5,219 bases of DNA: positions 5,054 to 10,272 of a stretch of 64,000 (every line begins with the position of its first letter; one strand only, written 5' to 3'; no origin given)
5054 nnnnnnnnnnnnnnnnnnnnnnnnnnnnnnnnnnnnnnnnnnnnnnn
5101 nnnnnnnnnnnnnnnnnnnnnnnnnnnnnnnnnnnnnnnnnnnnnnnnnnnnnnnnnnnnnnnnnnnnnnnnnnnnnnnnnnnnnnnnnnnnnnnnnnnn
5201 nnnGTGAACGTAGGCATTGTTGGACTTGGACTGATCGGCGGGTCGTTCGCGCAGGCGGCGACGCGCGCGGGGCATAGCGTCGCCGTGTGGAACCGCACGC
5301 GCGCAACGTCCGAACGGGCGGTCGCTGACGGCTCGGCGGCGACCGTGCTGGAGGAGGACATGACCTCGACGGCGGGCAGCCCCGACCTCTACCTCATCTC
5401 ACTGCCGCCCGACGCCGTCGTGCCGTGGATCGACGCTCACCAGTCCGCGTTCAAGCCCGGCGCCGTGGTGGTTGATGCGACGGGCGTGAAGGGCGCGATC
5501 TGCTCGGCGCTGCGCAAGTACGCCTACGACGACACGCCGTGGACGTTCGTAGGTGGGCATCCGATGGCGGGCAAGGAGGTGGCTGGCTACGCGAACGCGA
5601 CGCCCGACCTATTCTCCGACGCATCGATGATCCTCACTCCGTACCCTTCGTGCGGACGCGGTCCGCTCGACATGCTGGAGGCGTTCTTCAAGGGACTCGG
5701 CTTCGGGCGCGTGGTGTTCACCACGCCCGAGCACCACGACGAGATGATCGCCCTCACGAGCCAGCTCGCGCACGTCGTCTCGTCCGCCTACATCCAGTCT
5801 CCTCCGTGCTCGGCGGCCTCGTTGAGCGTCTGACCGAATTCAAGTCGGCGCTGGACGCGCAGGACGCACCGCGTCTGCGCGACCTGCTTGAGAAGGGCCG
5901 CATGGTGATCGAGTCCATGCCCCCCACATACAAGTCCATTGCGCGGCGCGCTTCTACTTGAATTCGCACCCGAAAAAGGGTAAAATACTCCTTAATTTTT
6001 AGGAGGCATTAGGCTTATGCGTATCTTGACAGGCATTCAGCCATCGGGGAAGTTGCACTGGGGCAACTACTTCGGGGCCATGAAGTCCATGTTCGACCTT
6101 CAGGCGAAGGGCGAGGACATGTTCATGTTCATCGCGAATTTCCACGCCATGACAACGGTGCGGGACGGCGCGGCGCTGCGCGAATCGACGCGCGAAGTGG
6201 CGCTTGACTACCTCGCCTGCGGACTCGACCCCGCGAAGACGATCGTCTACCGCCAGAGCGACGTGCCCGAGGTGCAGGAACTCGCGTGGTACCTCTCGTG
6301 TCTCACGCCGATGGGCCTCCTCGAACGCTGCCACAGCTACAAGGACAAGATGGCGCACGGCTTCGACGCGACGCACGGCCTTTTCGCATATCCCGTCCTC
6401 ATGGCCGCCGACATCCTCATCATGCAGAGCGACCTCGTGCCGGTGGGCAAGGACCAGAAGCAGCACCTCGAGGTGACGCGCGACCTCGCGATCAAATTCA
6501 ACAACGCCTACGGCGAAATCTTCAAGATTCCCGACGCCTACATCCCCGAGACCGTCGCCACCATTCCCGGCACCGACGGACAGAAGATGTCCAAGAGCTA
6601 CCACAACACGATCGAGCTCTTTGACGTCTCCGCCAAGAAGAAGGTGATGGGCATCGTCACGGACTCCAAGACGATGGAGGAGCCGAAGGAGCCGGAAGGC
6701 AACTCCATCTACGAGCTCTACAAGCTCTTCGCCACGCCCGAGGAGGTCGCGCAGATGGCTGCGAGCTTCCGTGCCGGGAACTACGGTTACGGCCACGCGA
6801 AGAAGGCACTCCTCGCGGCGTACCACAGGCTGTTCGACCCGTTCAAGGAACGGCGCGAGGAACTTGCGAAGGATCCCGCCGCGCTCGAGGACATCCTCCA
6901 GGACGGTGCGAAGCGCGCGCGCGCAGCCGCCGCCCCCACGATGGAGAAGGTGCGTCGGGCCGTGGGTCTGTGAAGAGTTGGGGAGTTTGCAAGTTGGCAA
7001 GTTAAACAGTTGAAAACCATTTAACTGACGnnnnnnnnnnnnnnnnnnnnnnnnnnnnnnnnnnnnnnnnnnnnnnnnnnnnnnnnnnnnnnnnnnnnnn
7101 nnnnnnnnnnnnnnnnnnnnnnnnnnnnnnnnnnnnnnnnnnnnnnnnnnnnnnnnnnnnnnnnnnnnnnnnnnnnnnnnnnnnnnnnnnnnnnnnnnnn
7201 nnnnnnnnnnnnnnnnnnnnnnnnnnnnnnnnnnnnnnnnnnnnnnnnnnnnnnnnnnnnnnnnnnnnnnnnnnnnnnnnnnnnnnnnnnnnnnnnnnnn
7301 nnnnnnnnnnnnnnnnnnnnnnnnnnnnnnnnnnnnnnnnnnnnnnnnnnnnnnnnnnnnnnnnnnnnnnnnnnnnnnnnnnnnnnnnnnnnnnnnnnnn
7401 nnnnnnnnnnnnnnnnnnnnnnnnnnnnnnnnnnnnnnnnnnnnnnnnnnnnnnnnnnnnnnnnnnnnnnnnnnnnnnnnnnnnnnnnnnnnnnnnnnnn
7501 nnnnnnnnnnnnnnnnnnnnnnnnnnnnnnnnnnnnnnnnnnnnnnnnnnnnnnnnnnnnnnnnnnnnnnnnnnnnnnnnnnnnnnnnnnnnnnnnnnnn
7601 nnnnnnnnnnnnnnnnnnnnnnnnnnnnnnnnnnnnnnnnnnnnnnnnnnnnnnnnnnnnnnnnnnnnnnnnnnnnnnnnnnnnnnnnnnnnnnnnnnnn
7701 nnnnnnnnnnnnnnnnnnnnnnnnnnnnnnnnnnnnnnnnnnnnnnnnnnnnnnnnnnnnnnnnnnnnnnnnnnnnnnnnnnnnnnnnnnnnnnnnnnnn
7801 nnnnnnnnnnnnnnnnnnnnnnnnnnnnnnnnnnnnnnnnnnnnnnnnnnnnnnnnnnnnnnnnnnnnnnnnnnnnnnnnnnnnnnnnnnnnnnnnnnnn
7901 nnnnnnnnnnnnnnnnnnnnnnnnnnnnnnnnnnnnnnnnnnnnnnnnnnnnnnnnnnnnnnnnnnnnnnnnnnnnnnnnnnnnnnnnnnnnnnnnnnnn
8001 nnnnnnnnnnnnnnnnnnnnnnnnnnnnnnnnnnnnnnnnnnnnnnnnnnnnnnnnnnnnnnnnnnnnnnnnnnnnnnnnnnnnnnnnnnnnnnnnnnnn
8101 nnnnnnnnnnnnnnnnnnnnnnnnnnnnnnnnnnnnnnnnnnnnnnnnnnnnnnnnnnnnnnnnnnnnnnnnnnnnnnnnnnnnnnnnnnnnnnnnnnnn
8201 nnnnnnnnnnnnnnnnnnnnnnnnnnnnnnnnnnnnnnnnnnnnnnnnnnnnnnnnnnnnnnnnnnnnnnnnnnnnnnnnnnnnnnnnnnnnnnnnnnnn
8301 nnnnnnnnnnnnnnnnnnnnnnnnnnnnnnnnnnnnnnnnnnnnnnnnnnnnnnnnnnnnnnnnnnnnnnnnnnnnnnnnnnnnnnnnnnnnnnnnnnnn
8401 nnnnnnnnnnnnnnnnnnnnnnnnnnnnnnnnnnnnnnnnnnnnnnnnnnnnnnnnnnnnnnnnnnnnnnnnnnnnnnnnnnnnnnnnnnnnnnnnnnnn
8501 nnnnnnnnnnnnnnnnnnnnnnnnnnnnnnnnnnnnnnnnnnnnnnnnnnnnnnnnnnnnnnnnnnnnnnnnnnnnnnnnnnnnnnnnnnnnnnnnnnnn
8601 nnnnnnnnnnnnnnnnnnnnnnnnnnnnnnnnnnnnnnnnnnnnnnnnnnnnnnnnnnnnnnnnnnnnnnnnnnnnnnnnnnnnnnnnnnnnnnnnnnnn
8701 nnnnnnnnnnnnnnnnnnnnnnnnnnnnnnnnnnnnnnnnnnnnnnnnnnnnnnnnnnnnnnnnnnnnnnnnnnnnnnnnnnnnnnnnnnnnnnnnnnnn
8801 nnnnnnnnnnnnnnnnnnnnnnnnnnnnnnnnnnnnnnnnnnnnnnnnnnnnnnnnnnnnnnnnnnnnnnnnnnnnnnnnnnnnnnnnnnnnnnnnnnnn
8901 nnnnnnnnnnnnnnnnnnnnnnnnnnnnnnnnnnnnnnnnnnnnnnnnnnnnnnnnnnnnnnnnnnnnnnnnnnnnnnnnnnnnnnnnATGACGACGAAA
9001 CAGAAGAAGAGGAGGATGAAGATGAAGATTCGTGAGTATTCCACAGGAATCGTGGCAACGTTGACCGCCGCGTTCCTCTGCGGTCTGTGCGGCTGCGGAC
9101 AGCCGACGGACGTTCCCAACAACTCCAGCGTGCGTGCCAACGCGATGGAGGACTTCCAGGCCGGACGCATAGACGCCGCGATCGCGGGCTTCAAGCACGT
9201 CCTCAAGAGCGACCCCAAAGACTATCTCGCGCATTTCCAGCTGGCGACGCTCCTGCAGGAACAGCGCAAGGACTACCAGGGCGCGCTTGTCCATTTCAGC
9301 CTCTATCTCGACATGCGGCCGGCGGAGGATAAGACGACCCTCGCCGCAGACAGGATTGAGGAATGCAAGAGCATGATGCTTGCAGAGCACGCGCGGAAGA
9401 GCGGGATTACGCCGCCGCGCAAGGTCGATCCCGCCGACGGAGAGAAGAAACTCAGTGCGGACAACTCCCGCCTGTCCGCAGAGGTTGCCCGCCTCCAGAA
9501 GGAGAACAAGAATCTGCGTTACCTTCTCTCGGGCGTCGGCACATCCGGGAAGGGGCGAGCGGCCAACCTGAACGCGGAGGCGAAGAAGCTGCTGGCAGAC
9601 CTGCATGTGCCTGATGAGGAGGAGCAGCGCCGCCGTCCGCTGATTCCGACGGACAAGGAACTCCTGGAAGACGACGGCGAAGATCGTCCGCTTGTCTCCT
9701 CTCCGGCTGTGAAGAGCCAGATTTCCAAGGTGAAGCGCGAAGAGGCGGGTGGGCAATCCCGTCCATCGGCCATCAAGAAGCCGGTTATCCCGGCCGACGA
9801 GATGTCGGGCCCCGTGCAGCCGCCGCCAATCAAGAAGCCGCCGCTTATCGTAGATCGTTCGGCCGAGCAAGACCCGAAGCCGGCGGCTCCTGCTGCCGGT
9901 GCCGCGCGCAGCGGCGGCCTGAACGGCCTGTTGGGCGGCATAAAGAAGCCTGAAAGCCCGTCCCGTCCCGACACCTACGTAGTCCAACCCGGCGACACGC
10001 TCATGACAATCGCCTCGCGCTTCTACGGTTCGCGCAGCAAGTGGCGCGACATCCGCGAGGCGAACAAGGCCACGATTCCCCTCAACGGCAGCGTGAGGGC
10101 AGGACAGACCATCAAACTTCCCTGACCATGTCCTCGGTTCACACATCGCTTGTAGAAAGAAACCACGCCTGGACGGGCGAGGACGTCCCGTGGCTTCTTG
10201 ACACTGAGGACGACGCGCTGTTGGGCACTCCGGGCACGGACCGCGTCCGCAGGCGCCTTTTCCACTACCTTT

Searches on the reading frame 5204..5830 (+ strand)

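Call 7: search_protein_families(library=pfam, proteins=[window:5204-5830:+], max_evalue=0.01)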
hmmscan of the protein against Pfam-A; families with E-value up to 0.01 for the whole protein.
window:5204-5830:+ (209 aa): 11 families
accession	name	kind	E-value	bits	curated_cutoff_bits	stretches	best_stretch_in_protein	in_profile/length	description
PF02153.23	PDH_N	-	7.4e-19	68.2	26.5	1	16-166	2-149/154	Prephenate dehydrogenase, nucleotide-binding domain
PF03446.21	NAD_binding_2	-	3.9e-10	40.4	21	1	2-96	1-96/161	NAD binding domain of 6-phosphogluconate dehydrogenase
PF03807.23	F420_oxidored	-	2e-06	28.8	21.6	1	3-93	2-92/94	NADP oxidoreductase coenzyme F420-dependent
PF10727.15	Rossmann-like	-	0.00011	22.4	23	1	2-98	16-113/131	Rossmann-like domain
PF02826.25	2-Hacid_dh_C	-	0.00011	22.1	25.1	1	2-48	38-84/178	D-isomer specific 2-hydroxyacid dehydrogenase, NAD binding domain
PF02737.24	3HCDH_N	-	0.00064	20.1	22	1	2-42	1-41/180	3-hydroxyacyl-CoA dehydrogenase, NAD binding domain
PF01408.29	GFO_IDH_MocA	-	0.001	20.2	24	1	1-71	1-74/120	Oxidoreductase family, NAD-binding Rossmann fold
PF01210.29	NAD_Gly3P_dh_N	-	0.0016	18.9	23.1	0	3-93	2-103/158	NAD-dependent glycerol-3-phosphate dehydrogenase N-terminus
PF20463.3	PDH_C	-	0.0018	19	22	1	174-198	1-25/102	Prephenate dehydrogenase, dimerization domain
PF02558.23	ApbA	-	0.0054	16.8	22.2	1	3-47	1-44/150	Ketopantoate reductase PanE/ApbA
PF00070.33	Pyr_redox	-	0.0096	16.9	22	0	3-54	2-51/82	Pyridine nucleotide-disulphide oxidoreductase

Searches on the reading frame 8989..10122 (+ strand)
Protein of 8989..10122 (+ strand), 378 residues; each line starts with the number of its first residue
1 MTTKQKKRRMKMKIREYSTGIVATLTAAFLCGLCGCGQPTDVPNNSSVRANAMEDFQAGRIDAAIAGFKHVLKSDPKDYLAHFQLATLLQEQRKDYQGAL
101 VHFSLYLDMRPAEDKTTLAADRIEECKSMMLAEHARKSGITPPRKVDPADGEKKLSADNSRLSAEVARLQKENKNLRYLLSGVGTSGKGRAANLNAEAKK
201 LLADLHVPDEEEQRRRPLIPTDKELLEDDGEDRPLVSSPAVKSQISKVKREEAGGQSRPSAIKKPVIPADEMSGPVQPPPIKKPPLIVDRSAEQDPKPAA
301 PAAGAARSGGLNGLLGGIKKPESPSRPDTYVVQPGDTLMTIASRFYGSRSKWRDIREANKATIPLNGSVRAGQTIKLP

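Call 7: search_protein_families(library=pfam, proteins=[window:8989-10122:+], max_evalue=0.01)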
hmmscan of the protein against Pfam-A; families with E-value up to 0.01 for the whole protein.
window:8989-10122:+ (378 aa): 6 families
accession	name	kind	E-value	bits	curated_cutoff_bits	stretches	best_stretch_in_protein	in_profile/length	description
PF01476.26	LysM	-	1.2e-07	32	20.9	1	330-378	1-43/43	LysM domain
PF13431.12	TPR_17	-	0.0013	19.3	24.4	1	68-99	2-32/34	Tetratricopeptide repeat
PF13432.12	TPR_16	-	0.0019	19.1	32.7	1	51-112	3-63/65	Tetratricopeptide repeat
PF14559.12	TPR_19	-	0.0026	18.5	25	1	56-100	2-45/68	Tetratricopeptide repeat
PF13414.12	TPR_11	-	0.0055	16.8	26.8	0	56-92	5-41/42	TPR repeat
PF24575.1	TPR_Slam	-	0.0061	17.4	35.2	0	50-95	52-97/104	Surface lipoprotein assembly modifier, N-terminal TPR repeats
